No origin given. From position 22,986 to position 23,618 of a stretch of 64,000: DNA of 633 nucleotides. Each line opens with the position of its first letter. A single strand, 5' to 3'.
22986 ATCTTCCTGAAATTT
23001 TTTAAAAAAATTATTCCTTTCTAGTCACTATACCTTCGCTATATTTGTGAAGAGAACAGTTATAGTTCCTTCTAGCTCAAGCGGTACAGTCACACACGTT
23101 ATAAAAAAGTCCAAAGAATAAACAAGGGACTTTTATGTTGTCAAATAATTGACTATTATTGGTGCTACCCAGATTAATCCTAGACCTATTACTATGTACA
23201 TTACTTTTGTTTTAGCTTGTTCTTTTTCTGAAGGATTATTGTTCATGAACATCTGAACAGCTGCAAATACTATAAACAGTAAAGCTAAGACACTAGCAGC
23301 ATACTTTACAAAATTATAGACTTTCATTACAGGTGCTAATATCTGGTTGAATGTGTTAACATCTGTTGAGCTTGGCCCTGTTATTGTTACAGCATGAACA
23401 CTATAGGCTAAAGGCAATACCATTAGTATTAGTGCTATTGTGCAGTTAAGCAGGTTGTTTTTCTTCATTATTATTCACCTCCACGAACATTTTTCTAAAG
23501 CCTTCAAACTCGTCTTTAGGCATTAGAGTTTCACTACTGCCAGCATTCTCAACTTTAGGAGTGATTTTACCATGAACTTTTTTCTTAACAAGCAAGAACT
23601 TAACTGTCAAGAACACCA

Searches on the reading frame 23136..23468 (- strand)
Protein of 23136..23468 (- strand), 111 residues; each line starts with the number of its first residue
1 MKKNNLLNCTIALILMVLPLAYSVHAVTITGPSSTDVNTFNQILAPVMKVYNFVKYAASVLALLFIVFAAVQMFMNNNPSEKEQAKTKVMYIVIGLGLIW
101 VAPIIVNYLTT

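Call 81: search_protein_families(library=pfam, proteins=[window:23136-23468:-], max_evalue=0.01)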
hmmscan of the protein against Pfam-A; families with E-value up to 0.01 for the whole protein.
seq(111 aa): 3 families
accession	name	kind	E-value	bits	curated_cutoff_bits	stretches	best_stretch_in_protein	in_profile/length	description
PF18895.5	T4SS_pilin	-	7.2e-15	55.3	26.6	1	48-109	10-71/71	Type IV secretion system pilin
PF04956.18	TrbC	-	1.5e-07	32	27.9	1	2-109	2-98/98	TrbC/VIRB2 pilin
PF13803.12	DUF4184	-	0.0021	18.3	25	1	43-100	141-197/229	Domain of unknown function (DUF4184)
